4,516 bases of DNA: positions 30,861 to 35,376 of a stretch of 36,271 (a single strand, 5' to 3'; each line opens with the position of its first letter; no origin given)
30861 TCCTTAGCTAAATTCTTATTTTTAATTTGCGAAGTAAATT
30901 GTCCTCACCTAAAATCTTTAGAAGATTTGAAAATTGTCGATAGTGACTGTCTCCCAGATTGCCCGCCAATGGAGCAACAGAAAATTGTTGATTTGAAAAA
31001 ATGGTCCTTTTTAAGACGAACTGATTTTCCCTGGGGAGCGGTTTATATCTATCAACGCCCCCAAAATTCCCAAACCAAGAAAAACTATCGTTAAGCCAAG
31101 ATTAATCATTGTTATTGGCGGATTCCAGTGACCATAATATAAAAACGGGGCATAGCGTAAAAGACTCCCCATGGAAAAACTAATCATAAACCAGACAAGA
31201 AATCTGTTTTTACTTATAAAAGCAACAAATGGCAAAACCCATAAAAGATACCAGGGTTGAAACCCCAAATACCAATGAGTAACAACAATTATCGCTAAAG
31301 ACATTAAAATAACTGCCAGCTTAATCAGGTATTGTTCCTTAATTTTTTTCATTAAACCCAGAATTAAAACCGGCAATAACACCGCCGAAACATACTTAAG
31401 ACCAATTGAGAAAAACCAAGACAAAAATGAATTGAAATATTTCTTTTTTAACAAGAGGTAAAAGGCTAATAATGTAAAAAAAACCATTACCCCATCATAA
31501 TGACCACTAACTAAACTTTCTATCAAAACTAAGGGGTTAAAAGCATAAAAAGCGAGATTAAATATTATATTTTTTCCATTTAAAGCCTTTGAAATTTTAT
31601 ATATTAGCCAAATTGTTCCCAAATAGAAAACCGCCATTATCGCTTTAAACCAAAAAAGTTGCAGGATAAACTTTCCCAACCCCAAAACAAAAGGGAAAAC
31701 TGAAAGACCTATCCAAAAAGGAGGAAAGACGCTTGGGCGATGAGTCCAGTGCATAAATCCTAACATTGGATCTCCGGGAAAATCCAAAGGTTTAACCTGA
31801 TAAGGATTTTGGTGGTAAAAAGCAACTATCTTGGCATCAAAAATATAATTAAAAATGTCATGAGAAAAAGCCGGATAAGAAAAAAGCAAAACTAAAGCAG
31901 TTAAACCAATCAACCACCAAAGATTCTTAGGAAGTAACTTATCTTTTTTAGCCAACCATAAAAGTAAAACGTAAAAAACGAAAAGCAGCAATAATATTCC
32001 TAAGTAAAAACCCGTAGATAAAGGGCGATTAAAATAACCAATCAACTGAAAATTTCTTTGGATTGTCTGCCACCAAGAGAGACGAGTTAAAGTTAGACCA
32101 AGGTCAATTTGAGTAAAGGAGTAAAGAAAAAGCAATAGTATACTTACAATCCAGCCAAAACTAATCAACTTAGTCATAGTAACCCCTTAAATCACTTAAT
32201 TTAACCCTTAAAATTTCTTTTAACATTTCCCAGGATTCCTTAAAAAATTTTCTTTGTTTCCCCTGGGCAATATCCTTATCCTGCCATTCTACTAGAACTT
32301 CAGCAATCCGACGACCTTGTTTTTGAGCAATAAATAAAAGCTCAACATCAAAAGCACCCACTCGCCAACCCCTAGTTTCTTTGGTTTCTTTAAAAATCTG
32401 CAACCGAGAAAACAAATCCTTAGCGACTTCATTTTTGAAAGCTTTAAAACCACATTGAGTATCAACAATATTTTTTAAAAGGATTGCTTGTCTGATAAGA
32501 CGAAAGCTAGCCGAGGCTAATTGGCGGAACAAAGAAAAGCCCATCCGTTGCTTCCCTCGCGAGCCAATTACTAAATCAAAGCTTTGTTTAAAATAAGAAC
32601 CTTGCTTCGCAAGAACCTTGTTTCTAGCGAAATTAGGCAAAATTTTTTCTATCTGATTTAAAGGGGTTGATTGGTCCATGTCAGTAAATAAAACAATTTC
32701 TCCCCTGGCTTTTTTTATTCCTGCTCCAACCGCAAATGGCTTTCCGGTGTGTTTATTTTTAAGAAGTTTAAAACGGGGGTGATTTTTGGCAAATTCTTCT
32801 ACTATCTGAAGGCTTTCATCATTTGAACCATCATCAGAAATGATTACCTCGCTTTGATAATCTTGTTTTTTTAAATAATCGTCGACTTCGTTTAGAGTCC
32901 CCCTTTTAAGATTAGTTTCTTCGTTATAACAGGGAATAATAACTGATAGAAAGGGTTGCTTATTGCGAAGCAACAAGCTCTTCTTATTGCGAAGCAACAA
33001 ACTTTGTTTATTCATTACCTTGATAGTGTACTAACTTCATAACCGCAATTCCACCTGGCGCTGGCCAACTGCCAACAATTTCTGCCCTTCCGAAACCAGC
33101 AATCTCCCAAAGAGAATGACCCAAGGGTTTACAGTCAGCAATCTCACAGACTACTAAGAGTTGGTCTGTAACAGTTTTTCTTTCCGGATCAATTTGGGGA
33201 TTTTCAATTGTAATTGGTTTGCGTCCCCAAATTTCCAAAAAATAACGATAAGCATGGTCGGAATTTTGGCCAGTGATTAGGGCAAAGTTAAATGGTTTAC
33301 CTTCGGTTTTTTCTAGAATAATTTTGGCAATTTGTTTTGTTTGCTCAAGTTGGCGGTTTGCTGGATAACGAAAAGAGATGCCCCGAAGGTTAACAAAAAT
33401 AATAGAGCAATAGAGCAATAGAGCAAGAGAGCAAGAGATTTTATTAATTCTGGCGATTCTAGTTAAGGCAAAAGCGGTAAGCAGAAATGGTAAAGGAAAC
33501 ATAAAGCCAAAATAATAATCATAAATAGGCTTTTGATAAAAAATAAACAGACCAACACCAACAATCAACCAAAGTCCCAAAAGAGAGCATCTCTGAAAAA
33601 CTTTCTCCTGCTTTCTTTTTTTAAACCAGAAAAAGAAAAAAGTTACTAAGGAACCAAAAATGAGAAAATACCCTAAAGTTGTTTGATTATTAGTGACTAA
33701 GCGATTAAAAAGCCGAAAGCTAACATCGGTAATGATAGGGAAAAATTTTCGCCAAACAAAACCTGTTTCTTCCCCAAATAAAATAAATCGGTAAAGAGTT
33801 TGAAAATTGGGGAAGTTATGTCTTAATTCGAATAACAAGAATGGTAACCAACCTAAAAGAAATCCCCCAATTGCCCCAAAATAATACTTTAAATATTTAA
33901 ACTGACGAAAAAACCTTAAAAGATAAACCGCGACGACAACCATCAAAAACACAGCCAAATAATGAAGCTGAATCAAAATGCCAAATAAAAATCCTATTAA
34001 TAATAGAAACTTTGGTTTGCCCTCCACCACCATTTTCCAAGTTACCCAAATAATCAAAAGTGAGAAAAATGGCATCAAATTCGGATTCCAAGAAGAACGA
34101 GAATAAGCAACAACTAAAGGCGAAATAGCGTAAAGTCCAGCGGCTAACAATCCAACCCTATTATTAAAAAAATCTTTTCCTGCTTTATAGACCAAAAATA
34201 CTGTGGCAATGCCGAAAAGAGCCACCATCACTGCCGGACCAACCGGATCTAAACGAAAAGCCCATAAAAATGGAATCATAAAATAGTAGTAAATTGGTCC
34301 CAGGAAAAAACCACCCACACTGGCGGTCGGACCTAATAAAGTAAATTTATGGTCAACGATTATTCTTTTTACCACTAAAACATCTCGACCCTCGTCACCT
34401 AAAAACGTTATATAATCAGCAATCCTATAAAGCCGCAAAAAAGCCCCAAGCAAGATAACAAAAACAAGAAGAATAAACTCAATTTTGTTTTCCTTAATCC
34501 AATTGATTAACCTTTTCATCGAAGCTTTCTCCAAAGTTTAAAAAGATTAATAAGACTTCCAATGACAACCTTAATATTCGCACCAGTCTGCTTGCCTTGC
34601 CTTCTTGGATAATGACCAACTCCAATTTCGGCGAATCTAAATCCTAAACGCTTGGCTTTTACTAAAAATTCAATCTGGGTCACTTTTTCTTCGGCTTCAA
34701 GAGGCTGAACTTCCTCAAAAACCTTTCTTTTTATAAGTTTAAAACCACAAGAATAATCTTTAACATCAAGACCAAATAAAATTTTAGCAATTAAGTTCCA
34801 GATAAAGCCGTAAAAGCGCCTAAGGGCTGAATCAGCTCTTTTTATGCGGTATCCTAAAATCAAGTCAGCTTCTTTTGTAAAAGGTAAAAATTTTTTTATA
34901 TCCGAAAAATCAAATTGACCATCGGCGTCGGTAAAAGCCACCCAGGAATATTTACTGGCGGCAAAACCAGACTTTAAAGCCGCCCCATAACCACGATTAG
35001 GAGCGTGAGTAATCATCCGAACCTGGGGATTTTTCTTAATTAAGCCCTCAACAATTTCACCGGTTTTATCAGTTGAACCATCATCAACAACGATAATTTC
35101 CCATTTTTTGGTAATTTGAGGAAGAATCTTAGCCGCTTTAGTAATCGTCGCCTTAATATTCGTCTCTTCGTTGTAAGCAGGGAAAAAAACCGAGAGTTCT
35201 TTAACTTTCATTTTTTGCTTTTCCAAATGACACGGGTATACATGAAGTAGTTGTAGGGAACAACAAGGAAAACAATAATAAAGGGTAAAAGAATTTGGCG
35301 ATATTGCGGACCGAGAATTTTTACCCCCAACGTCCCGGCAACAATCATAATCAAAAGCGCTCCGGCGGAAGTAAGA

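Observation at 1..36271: Wall-to-wall GT-C glycosyltransferase island: 16 polytopic transferases from about five families plus 8 GT2 in 36 kb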

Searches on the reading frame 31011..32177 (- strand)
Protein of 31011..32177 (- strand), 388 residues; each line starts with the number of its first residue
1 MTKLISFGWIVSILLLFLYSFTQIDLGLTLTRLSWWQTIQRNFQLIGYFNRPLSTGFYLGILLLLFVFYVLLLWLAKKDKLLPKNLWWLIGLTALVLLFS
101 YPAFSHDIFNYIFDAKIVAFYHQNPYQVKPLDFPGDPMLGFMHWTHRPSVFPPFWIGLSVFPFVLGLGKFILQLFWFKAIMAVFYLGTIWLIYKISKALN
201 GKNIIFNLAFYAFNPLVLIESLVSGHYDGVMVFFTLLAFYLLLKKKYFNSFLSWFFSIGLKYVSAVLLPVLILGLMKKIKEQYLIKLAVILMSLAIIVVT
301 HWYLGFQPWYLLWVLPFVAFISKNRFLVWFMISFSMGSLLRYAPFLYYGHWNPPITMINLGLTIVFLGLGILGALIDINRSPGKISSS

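Call 8: search_protein_families(library=pfam, proteins=[window:31011-32177:-], max_evalue=1)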
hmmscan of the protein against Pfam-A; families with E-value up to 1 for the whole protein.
window:31011-32177:- (388 aa): 0 families

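Call 13: search_protein_families(library=ncbifam, proteins=[window:31011-32177:-], max_evalue=0.1)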
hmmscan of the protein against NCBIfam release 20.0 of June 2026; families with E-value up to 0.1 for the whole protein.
window:31011-32177:- (388 aa): 1 family
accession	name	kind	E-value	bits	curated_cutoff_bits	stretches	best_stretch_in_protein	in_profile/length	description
TIGR03459.1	crt_membr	equivalog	4.9e-09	35.6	439.4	1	58-283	51-274/470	alpha-(1->6)-mannopyranosyltransferase A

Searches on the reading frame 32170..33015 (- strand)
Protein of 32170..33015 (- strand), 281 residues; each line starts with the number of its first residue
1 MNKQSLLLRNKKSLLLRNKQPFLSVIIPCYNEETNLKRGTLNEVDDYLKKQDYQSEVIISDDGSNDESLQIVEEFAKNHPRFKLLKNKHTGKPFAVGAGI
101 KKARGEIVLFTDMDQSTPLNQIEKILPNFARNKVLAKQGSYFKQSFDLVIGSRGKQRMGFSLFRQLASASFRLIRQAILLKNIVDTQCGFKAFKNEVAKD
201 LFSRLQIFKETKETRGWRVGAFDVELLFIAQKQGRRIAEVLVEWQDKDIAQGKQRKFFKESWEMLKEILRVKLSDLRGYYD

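Call 8: search_protein_families(library=pfam, proteins=[window:32170-33015:-], max_evalue=1)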
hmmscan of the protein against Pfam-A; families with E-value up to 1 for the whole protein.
window:32170-33015:- (281 aa): 3 families
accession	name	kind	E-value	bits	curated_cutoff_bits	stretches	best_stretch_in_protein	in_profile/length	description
PF00535.33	Glycos_transf_2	-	5e-25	88.8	23.3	1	24-202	1-168/168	Glycosyl transferase family 2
PF10111.15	Glyco_tranf_2_2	-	1.4e-07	31.8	27.3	1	24-127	1-104/276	Glycosyltransferase like family 2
PF13641.12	Glyco_tranf_2_3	-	1.1e-06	29.3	27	1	21-142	2-124/230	Glycosyltransferase like family 2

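Call 10: find_encoding_contigs(protein=window:32170-33015:-, flank=10000, max_places=4)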
Protein window:32170-33015:- (281 aa): 2 contigs read that carry it; 2 places shown.
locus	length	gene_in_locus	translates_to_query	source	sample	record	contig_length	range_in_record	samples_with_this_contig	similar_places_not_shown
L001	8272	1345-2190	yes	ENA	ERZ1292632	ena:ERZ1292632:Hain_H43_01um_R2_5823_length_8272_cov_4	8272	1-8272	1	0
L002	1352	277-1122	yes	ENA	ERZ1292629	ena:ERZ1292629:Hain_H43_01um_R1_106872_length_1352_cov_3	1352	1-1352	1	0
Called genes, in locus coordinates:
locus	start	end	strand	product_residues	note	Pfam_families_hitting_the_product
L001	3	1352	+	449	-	?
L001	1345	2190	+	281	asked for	PF00535:Glycos_transf_2, PF10111:Glyco_tranf_2_2, PF13641:Glyco_tranf_2_3 (weak)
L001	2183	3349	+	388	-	PF26314:MptA_B_family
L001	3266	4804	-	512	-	PF13231:PMT_2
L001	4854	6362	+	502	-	PF13231:PMT_2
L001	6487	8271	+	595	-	?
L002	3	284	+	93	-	?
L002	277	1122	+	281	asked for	PF00535:Glycos_transf_2, PF10111:Glyco_tranf_2_2, PF13641:Glyco_tranf_2_3 (weak)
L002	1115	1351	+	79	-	?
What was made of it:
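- Checked: 31011-32177: a precomputed PF26314 MptA_B_family hit (call 10) and NCBIfam MptA at 4.9e-9 (call 13).
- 32170..33015 (-): GT2_f, polyprenyl-phosphate sugar synthase class (PgfS/ArnC-like); translationally coupled to the MptA/B-like gene. It is recorded as a called gene in two other assemblies (call 10).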

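Call 36: search_protein_families(library=ncbifam, proteins=[window:32170-33015:-], max_evalue=0.00001)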
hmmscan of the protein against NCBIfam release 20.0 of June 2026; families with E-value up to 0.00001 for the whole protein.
window:32170-33015:- (281 aa): 17 families
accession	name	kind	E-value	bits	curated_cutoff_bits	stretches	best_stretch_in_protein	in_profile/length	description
NF007482.0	PRK10073.1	equivalog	7.1e-18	64.7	423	1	18-118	3-99/334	glycosyltransferase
TIGR03937.1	PgaC_IcaA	equivalog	1.7e-16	60.2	422.3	1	13-130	37-151/407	poly-beta-1,6-N-acetyl-D-glucosamine synthase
NF047588.1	GlcsyltransPgfSStrep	equivalog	2.3e-14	53.3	500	1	23-201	3-167/308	glycosyltransferase PgfS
NF007986.1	PRK10714.1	equivalog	2.5e-13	49.7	529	1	23-199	8-170/316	undecaprenyl-phosphate 4-deoxy-4-formamido-L-arabinose transferase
TIGR04283.1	glyco_like_mftF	equivalog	3.3e-13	49.8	182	1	23-146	1-111/221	TIGR04283 family arsenosugar biosynthesis glycosyltransferase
NF041875.1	EPS_EpsD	equivalog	5.2e-13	49.1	370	1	23-123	1-98/325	exopolysaccharide biosynthesis glycosyltransferase EpsD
NF050050.1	ProtGlycPglI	equivalog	3.5e-12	46.3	500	1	21-123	2-102/306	GalNAc(5)-diNAcBac-PP-undecaprenol beta-1,3-glucosyltransferase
TIGR04242.1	nodulat_NodC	equivalog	1.1e-11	44.4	550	1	16-138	43-165/395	chitooligosaccharide synthase NodC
NF038302.1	EPS_HpsE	equivalog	1.1e-11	44.3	300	1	23-132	3-113/307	hormogonium polysaccharide biosynthesis glycosyltransferase HpsE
NF047683.1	TeichurnBiosyTuaG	equivalog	1.5e-10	41.2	400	1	18-131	3-113/252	teichuronic acid biosynthesis protein TuaG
TIGR03111.1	glyc2_xrt_Gpos1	hypoth_equivalog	6.7e-10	38.3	363.95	1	10-135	38-162/439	TIGR03111 family XrtG-associated glycosyltransferase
NF038299.1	EPS_HpsN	equivalog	2.5e-09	36.6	425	1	21-133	1-111/317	hormogonium polysaccharide biosynthesis glycosyltransferase HpsN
TIGR03965.1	mycofact_glyco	equivalog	3.3e-09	36.1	280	1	18-136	71-186/467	mycofactocin biosynthesis glycosyltransferase MftF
NF041391.1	DPhHxTase_Halo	equivalog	1.1e-07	31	375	1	29-201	3-153/213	dolichyl-phosphate hexose transferase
NF053739.1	GlytfEpsEBac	equivalog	1.9e-07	30.3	450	1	21-127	1-105/265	glycosyltransferase EpsE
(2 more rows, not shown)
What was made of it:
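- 32170..33015 (-): Calls 8 and 36.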

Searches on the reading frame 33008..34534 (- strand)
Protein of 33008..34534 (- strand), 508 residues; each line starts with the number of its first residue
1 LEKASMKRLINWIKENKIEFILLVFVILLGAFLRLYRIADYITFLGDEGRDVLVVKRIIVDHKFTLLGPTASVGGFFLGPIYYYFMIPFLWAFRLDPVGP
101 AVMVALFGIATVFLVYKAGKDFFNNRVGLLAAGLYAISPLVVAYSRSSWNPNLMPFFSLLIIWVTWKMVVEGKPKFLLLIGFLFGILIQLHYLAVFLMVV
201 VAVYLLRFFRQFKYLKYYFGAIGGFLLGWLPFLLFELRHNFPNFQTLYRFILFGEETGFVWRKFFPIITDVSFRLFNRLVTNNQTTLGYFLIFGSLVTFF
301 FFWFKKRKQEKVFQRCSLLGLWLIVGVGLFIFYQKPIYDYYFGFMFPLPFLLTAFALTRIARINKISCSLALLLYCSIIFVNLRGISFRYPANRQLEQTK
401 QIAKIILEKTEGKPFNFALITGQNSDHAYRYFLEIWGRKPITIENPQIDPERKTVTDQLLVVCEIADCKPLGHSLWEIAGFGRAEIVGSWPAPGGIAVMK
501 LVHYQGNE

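Call 8: search_protein_families(library=pfam, proteins=[window:33008-34534:-], max_evalue=1)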
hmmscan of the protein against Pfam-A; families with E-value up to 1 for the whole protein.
window:33008-34534:- (508 aa): 3 families
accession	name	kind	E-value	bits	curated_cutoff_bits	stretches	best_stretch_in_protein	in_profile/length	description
PF13231.12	PMT_2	-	3.3e-11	44.1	26.1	1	102-232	26-157/160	Dolichyl-phosphate-mannose-protein mannosyltransferase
PF02516.20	STT3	-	0.0012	18.9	24.5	1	101-379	103-389/405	Oligosaccharyl transferase STT3, N-terminal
PF11028.14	TMEM260-like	-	0.7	10.1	24.2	1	118-213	79-176/179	Protein O-mannosyl-transferase TMEM260-like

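Call 13: search_protein_families(library=ncbifam, proteins=[window:33008-34534:-], max_evalue=0.1)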
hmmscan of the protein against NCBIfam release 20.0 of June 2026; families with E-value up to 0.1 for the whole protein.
window:33008-34534:- (508 aa): 2 families
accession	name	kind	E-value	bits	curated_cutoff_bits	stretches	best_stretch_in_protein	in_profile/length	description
TIGR04154.1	archaeo_STT3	subfamily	0.0003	19.3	450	1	101-142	99-140/831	oligosaccharyl transferase, archaeosortase A system-associated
TIGR03663.1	TIGR03663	subfamily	0.0049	15.9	126.25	1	100-192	73-164/435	flippase activity-associated protein Agl23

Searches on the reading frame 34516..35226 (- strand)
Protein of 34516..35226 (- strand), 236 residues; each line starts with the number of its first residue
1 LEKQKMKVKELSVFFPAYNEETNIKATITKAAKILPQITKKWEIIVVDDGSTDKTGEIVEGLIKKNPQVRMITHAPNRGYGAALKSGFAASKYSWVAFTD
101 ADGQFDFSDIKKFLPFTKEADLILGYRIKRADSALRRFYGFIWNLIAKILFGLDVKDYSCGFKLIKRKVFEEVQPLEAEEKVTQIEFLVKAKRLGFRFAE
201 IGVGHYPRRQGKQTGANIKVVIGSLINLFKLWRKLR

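Call 8: search_protein_families(library=pfam, proteins=[window:34516-35226:-], max_evalue=1)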
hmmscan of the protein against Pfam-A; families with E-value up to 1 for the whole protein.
window:34516-35226:- (236 aa): 4 families
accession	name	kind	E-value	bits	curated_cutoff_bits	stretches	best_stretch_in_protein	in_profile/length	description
PF00535.33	Glycos_transf_2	-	1.4e-32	113.4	23.3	1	12-173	1-167/168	Glycosyl transferase family 2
PF10111.15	Glyco_tranf_2_2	-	6.5e-08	32.8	27.3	1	12-107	1-96/276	Glycosyltransferase like family 2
PF13641.12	Glyco_tranf_2_3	-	9.3e-05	23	27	1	11-103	3-97/230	Glycosyltransferase like family 2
PF13704.12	Glyco_tranf_2_4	-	0.0035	18.2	27.5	1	43-109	21-88/98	Glycosyl transferase family 2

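Call 12: find_encoding_contigs(protein=window:34516-35211:-, flank=10000, max_places=4)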
Protein window:34516-35211:- (231 aa): 1 contig read that carries it; 1 place shown.
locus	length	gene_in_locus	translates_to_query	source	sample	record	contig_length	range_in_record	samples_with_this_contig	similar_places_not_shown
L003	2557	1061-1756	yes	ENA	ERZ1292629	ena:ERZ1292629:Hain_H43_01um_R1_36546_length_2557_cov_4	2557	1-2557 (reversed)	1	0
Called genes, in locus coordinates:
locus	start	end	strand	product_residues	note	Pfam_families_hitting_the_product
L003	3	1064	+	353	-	?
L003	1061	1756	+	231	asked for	PF00535:Glycos_transf_2, PF10111:Glyco_tranf_2_2, PF13641:Glyco_tranf_2_3 (weak)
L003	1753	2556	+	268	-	?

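Call 36: search_protein_families(library=ncbifam, proteins=[window:34516-35226:-], max_evalue=0.00001)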
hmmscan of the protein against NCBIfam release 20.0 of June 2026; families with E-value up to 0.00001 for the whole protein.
window:34516-35226:- (236 aa): 18 families
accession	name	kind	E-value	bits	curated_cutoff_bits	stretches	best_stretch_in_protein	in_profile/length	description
NF007986.1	PRK10714.1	equivalog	3e-21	75.8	529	1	6-219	3-214/316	undecaprenyl-phosphate 4-deoxy-4-formamido-L-arabinose transferase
TIGR03937.1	PgaC_IcaA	equivalog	7.4e-19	68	422.3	1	3-106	39-139/407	poly-beta-1,6-N-acetyl-D-glucosamine synthase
NF047588.1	GlcsyltransPgfSStrep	equivalog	1.5e-18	67.1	500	1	11-177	3-171/308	glycosyltransferase PgfS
NF047683.1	TeichurnBiosyTuaG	equivalog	1e-16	61.4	400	1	9-123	6-117/252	teichuronic acid biosynthesis protein TuaG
NF007482.0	PRK10073.1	equivalog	2.3e-16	59.7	423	1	7-121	4-114/334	glycosyltransferase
NF041391.1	DPhHxTase_Halo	equivalog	3.3e-15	55.6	375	1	17-214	3-191/213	dolichyl-phosphate hexose transferase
TIGR04283.1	glyco_like_mftF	equivalog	5.5e-12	45.8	182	1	11-178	1-156/221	TIGR04283 family arsenosugar biosynthesis glycosyltransferase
NF058614.1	PPMAGASynPpgS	equivalog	7.9e-12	45.1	370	1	13-173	4-165/226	polyprenyl-phospho-N-acetylgalactosaminyl synthase PpgS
TIGR04182.1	glyco_TIGR04182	equivalog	1.2e-11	44.6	325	1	11-215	2-200/293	S-layer glycoprotein N-glycosyltransferase AglJ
TIGR03965.1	mycofact_glyco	equivalog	2.8e-11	43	280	1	7-102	72-164/467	mycofactocin biosynthesis glycosyltransferase MftF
NF041875.1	EPS_EpsD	equivalog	1.5e-10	41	370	1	11-107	1-94/325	exopolysaccharide biosynthesis glycosyltransferase EpsD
NF038302.1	EPS_HpsE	equivalog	1.9e-10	40.2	300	1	10-119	2-113/307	hormogonium polysaccharide biosynthesis glycosyltransferase HpsE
NF010496.0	PRK13915.1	equivalog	4.1e-10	39.2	262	1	4-102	27-126/307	glucosyl-3-phosphoglycerate synthase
NF045692.1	OglycostaseCruG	equivalog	5.3e-08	32.2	600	1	6-106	38-141/386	2'-O-glycosyltransferase CruG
NF053739.1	GlytfEpsEBac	equivalog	1.1e-07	31.1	450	1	11-103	3-93/265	glycosyltransferase EpsE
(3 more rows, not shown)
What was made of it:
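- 34516..35226 (-): GT2_g, polyprenyl-phosphate sugar synthase class (ArnC/DPM-like); start ATG at 35211. Pfam GT2 1.4e-32 (call 8); NCBIfam ArnC 3e-21 (call 36); the gene call was confirmed in call 12.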
